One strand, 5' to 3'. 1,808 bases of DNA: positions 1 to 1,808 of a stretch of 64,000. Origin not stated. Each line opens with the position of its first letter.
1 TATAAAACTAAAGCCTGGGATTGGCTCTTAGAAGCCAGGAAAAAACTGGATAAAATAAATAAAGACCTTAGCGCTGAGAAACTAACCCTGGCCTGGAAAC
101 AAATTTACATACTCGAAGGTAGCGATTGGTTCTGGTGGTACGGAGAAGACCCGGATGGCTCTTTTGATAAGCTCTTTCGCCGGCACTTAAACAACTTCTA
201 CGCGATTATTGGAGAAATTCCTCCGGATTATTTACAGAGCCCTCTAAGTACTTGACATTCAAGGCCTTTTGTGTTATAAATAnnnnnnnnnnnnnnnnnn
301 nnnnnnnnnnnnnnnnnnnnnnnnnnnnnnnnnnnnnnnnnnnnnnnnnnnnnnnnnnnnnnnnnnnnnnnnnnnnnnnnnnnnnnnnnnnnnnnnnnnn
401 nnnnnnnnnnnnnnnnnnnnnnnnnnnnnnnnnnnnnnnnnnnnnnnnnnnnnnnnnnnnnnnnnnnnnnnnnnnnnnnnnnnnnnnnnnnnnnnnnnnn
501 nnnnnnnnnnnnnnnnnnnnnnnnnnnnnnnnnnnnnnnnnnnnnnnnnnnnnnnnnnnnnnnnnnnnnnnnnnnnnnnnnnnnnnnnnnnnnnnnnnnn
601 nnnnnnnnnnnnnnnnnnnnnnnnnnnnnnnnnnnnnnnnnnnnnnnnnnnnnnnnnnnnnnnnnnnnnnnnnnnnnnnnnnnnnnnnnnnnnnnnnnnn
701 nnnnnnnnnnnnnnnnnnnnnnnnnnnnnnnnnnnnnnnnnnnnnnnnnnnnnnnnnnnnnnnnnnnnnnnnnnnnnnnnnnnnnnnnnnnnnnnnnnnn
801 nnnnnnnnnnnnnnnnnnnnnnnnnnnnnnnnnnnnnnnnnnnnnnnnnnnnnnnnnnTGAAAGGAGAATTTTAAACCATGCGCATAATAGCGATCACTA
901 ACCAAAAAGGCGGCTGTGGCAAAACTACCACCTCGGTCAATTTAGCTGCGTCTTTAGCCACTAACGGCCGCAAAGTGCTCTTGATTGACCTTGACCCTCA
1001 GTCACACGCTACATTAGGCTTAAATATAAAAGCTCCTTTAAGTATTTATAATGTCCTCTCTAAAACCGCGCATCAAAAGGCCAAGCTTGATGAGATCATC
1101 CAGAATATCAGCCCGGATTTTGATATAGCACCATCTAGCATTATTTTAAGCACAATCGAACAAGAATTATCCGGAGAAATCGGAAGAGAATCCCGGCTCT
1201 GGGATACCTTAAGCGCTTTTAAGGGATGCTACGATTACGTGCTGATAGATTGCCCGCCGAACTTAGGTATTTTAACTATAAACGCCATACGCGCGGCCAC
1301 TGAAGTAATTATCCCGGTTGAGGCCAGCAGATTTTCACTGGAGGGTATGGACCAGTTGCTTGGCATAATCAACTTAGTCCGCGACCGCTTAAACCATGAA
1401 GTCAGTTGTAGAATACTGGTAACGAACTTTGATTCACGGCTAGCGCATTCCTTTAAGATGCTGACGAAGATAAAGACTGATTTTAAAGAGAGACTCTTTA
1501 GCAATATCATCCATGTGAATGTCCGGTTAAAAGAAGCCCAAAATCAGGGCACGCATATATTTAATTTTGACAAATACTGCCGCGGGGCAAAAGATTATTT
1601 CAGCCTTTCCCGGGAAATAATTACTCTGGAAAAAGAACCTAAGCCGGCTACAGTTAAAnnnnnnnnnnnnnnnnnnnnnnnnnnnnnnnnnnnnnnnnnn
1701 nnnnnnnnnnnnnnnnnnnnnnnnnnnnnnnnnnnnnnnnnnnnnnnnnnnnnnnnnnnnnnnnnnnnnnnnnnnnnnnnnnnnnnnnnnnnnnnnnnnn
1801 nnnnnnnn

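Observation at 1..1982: ParA-type ATPase fused to a glycogen-binding domain (CBM48), next to a GH57 alpha-glucan gene. This is a candidate glycogen-granule positioning system.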

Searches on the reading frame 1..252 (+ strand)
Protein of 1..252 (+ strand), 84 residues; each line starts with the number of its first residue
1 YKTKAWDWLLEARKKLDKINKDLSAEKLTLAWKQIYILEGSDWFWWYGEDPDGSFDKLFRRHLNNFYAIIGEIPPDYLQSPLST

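Call 7: search_protein_families(library=pfam, proteins=[window:1-252:+], max_evalue=10)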
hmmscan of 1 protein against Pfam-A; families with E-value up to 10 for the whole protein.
seq(84 aa): 0 families

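Call 8: search_protein_families(library=ncbifam, proteins=[window:1-252:+], max_evalue=0.01)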
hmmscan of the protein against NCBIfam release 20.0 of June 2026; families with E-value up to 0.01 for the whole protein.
seq(84 aa): 0 families

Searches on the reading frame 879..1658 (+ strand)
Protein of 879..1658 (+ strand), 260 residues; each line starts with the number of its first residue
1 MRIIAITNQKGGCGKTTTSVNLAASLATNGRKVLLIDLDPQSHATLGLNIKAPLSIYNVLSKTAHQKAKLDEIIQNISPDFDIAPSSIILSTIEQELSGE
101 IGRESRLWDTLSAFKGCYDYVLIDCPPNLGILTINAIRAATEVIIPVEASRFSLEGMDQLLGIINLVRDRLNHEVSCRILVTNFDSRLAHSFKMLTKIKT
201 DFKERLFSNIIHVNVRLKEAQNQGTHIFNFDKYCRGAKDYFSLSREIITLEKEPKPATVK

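Call 52: search_solved_structures(query=window:879-1658:+, max_evalue=1e-30, show_alignments=5)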
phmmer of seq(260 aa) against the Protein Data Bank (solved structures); distinct sequences matched with E-value up to 1e-30: 7.
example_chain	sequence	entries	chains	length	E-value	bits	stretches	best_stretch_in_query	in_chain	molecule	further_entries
8ray_B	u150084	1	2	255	1.1e-49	172.3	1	2-248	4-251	ParA family protein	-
1wcv_1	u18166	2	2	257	2.4e-39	138.4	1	2-250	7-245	SEGREGATION PROTEIN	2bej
2bek_A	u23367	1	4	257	3.1e-38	134.8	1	2-250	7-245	SEGREGATION PROTEIN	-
6iub_A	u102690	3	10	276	3.1e-35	125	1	2-247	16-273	SpoOJ regulator (Soj)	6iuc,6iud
8jmj_A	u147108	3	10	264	3.4e-34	121.5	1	2-247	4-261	SpoOJ regulator (Soj)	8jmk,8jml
4pfs_A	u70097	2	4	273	9e-34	120.2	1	2-240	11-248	Cobyrinic Acid a,c-diamide synthase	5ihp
5if9_A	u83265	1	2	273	9.2e-34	120.1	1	2-240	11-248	Cobyrinic Acid a,c-diamide synthase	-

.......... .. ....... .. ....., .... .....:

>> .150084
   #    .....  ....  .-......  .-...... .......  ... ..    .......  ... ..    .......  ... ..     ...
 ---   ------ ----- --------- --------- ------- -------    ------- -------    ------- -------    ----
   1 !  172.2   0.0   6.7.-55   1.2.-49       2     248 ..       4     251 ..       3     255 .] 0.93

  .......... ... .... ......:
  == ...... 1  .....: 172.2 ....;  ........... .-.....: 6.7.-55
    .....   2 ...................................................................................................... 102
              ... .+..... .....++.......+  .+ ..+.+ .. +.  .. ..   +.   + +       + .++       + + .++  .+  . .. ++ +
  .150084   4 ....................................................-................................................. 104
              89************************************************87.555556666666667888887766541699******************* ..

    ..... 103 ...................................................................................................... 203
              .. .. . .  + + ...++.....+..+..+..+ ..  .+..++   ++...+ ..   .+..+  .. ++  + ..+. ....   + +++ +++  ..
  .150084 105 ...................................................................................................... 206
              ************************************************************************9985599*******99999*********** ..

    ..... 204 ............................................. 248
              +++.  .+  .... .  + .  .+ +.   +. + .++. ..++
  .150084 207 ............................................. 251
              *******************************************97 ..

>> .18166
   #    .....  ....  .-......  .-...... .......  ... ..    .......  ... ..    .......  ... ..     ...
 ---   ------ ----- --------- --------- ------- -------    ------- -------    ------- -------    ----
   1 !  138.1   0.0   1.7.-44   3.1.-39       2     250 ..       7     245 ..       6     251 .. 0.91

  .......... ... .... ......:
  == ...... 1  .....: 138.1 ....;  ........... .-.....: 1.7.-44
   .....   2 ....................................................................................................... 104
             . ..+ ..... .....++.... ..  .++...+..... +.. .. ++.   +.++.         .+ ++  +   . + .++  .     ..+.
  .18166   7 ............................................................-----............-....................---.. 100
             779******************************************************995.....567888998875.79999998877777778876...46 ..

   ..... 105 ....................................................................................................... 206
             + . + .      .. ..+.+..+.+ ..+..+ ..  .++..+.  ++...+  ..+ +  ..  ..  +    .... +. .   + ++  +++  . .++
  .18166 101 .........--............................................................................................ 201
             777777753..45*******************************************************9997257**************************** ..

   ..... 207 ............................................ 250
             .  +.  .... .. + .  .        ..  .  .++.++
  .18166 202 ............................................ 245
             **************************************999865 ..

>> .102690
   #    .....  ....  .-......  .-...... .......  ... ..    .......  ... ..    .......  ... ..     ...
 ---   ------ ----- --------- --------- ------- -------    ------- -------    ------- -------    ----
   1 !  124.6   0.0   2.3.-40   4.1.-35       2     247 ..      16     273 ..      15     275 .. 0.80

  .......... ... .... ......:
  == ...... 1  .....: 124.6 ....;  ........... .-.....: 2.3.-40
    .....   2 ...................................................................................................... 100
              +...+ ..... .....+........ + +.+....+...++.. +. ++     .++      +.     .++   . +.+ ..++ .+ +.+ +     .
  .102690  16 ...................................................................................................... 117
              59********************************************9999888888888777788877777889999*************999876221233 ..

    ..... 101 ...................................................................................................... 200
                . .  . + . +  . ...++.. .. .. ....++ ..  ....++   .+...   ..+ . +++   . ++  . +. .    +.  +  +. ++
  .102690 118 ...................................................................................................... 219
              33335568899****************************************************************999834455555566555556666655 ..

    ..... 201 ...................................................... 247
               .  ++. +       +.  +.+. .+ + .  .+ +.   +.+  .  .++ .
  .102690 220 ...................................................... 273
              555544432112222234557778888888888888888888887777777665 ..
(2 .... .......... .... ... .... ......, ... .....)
